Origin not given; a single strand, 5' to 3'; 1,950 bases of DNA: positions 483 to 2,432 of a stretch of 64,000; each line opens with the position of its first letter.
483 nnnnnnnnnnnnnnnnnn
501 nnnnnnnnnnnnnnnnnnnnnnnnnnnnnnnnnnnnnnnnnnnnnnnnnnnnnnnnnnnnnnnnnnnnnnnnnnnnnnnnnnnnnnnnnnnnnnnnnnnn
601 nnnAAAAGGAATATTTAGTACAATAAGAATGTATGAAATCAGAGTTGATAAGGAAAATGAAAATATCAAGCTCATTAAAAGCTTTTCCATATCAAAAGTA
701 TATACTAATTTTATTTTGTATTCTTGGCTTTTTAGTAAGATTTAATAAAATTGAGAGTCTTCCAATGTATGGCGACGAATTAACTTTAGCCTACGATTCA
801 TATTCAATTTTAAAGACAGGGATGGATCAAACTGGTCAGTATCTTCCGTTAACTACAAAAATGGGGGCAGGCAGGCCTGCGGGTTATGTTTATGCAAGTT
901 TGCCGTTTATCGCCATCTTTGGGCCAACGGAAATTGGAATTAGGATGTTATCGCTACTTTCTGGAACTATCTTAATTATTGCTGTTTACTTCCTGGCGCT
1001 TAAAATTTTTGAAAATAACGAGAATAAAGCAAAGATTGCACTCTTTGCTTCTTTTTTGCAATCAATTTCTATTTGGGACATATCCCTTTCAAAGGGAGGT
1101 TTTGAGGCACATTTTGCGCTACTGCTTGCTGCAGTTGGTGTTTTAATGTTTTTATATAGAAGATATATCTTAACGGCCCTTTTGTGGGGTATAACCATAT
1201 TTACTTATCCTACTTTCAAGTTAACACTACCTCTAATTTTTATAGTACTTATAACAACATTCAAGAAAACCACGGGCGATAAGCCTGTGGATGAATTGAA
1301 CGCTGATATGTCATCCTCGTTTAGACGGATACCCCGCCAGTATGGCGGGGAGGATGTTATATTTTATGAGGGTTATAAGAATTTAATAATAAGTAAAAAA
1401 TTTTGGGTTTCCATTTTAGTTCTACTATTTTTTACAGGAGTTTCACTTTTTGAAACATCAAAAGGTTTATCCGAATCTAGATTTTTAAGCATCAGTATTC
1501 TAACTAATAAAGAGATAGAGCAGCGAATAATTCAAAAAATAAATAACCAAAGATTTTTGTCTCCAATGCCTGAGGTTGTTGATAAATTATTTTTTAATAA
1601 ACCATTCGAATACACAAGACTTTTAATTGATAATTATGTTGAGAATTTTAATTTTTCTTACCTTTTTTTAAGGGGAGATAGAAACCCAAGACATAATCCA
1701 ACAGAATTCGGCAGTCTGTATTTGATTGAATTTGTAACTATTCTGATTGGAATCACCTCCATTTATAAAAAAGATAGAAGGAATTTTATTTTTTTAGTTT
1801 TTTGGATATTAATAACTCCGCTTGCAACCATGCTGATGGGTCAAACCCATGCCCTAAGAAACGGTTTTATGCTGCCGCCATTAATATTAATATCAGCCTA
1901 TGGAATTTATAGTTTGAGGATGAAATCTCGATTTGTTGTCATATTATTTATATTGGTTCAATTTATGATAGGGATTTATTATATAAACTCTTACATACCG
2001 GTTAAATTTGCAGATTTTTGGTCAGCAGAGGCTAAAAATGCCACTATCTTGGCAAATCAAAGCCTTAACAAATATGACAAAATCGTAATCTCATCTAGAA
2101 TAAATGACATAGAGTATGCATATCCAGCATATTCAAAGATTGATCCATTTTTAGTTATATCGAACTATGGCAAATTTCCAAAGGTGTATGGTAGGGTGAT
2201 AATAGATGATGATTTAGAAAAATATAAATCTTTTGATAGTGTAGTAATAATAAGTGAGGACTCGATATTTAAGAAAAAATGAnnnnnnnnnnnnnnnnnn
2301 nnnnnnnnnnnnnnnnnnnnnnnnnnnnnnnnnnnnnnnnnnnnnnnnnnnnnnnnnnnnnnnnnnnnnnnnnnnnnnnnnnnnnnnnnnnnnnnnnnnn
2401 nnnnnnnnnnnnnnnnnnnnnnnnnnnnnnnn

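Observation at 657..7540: Four tandem PMT/ArnT-like GT-C paralogs in one translationally coupled operon, interrupted by an HD-domain gene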

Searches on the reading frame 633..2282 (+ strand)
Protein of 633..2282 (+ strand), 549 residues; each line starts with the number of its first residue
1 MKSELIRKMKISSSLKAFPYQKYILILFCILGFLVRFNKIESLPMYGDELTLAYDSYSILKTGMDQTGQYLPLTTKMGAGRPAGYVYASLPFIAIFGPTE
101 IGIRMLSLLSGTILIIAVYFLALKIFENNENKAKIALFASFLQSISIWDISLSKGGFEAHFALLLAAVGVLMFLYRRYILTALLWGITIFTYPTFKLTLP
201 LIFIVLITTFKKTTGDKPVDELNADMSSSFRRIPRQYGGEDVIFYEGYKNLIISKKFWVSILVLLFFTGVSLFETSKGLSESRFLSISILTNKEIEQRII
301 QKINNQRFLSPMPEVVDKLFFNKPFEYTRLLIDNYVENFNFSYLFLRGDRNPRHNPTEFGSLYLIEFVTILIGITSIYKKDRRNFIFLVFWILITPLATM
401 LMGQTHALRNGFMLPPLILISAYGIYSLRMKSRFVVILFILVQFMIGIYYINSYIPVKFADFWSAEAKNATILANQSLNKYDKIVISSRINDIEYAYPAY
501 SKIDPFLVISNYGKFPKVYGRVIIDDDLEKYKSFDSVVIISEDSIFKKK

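Call 3: search_protein_families(library=pfam, proteins=[window:633-2282:+], max_evalue=0.01)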
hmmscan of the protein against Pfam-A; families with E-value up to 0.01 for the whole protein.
window:633-2282:+ (549 aa): 1 family
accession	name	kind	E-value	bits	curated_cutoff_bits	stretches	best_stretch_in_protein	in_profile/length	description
PF13231.12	PMT_2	-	0.0081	16.8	26.1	1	92-209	13-132/160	Dolichyl-phosphate-mannose-protein mannosyltransferase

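Call 4: search_protein_families(library=ncbifam, proteins=[window:633-2282:+], max_evalue=0.01)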
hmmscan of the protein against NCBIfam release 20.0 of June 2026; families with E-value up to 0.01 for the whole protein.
window:633-2282:+ (549 aa): 0 families

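Call 26: search_solved_structures(query=A1, max_evalue=1, show_alignments=2)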
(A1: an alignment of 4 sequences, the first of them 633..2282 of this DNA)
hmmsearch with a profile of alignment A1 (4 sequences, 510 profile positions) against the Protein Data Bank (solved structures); distinct sequences matched with E-value up to 1: 2.
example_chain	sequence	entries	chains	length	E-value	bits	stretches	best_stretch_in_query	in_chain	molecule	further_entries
5ezm_A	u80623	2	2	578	0.0039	19.1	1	79-241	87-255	4-amino-4-deoxy-L-arabinose transferase or related glycosyltransferases of PMT family | 4-amino-4-deoxy-L-arabinose (L-Ara4N) transferase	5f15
8agr_A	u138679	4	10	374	0.028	16.3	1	251-345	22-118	Beta-lactamase family protein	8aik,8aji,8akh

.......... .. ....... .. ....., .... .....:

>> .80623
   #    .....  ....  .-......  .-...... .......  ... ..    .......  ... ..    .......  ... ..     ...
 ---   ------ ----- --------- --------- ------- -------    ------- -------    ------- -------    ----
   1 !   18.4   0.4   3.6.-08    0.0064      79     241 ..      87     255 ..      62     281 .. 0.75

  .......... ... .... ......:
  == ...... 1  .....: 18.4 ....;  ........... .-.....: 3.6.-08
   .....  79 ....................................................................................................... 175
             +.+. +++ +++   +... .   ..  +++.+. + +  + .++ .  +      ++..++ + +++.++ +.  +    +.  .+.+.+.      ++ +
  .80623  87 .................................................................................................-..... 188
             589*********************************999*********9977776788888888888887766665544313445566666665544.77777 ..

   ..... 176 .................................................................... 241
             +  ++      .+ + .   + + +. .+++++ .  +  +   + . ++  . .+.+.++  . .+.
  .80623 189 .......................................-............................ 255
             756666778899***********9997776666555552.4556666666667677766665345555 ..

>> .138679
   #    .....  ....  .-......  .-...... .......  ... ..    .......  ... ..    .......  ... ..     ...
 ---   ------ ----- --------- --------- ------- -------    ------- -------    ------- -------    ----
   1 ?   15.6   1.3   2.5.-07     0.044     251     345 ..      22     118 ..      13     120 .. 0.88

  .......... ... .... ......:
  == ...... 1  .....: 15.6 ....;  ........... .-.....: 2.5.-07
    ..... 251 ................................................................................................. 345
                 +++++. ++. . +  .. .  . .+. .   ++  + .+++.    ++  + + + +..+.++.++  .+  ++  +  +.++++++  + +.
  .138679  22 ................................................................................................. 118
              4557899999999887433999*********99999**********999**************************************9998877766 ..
